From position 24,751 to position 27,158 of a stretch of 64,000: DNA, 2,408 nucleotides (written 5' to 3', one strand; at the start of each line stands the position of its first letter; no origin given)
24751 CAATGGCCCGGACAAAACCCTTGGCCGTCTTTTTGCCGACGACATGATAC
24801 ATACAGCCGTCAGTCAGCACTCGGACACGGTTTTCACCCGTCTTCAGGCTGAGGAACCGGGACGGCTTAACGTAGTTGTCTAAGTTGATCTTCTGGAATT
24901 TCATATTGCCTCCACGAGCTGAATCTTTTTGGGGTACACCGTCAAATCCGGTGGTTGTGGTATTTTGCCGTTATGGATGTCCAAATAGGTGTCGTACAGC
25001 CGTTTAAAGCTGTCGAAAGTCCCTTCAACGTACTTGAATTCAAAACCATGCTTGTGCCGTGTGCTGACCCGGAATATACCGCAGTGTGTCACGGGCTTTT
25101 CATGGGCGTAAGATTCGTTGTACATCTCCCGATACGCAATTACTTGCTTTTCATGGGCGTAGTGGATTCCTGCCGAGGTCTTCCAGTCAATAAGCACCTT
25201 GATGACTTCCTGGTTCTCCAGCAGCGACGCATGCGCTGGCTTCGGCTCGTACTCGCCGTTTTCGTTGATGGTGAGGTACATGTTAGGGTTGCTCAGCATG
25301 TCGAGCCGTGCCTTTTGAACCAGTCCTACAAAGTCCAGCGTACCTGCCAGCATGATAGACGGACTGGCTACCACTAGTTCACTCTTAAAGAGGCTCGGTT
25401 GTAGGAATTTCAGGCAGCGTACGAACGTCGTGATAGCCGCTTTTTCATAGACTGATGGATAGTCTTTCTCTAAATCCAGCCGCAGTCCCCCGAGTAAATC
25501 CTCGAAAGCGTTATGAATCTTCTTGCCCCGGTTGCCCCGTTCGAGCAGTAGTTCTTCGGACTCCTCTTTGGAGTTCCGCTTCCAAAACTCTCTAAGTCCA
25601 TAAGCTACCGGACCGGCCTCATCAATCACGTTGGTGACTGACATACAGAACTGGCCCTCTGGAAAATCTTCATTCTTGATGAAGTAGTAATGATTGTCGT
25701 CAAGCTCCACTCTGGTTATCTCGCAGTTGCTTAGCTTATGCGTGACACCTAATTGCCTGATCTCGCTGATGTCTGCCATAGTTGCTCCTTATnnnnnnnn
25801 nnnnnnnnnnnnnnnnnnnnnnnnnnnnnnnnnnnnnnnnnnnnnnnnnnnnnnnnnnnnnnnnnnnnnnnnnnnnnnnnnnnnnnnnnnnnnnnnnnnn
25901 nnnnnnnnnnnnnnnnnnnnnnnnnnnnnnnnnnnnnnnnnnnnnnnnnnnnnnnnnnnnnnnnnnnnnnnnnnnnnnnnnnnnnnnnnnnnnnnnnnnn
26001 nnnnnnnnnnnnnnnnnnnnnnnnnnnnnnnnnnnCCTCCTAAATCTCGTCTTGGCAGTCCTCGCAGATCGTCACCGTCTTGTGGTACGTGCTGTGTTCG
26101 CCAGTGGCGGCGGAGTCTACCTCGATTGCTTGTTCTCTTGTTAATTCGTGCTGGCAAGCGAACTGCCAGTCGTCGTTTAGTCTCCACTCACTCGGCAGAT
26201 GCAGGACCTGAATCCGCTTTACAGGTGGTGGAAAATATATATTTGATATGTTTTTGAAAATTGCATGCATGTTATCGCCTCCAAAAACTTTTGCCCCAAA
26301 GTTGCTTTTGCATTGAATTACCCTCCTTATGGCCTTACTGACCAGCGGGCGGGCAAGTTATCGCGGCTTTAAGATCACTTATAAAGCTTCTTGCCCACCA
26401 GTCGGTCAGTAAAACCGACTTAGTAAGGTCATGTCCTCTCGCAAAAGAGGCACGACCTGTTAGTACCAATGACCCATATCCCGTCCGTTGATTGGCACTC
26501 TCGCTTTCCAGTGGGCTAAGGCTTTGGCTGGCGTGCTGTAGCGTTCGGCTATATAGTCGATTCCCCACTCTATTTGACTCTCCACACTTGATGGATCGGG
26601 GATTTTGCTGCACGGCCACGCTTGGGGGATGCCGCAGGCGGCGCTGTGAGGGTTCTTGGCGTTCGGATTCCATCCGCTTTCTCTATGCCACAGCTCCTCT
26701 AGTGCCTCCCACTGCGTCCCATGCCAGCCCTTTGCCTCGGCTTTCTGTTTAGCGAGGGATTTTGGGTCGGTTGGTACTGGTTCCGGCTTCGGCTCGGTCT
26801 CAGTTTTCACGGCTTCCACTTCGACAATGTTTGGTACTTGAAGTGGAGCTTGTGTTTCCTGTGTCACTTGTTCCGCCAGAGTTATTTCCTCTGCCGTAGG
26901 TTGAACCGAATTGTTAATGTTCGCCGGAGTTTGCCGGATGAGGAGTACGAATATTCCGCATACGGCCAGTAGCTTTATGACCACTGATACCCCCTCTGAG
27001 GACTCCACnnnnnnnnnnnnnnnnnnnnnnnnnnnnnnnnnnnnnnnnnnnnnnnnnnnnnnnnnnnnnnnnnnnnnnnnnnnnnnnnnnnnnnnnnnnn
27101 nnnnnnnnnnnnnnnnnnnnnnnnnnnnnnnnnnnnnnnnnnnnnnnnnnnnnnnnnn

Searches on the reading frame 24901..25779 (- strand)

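Call 12: search_protein_families(library=pfam, proteins=[window:24901-25779:-], max_evalue=0.001)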
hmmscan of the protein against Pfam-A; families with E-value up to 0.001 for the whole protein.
window:24901-25779:- (292 aa): 0 families

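Call 68: search_protein_families(library=phrogs, proteins=[window:24901-25779:-], max_evalue=0.001)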
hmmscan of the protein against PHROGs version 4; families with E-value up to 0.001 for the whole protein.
window:24901-25779:- (292 aa): 1 family
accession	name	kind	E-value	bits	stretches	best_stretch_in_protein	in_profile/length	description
phrog_298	-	DNA, RNA and nucleotide metabolism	1.8e-18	67.9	1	16-230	39-219/293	exonuclease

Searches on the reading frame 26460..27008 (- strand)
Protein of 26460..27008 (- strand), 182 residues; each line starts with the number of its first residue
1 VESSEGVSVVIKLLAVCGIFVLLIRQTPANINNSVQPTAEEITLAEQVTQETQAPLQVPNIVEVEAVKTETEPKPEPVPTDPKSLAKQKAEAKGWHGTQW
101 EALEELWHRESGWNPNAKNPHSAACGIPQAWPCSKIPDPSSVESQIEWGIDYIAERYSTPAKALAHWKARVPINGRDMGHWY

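Call 12: search_protein_families(library=pfam, proteins=[window:26460-27008:-], max_evalue=0.001)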
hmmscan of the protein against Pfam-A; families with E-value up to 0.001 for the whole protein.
window:26460-27008:- (182 aa): 0 families

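Call 68: search_protein_families(library=phrogs, proteins=[window:26460-27008:-], max_evalue=0.001)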
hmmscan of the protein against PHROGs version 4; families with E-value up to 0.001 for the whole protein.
window:26460-27008:- (182 aa): 9 families
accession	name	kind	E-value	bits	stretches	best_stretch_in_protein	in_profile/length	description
phrog_15428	-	unknown function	7e-31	108.5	1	36-172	32-165/168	-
phrog_12661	-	other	1.9e-22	80.9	1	9-169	22-178/182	transglycosylase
phrog_329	-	tail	1.5e-14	54.2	1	83-173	754-853/949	minor tail protein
phrog_13339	-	tail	6.3e-12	44.5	1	83-169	1936-2025/2156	tail length tape measure protein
phrog_3310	-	other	2e-09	38.4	1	30-169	86-227/231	transglycosylase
phrog_4197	-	tail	4.1e-06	25.8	1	55-168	1423-1547/1783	tail length tape measure protein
phrog_991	-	tail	5.6e-05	21.8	1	92-173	1297-1384/1966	tail length tape measure protein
phrog_4602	-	other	0.0002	22.4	1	36-148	95-206/220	transglycosylase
phrog_3874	-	other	0.00058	20.8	1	83-167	112-190/190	transglycosylase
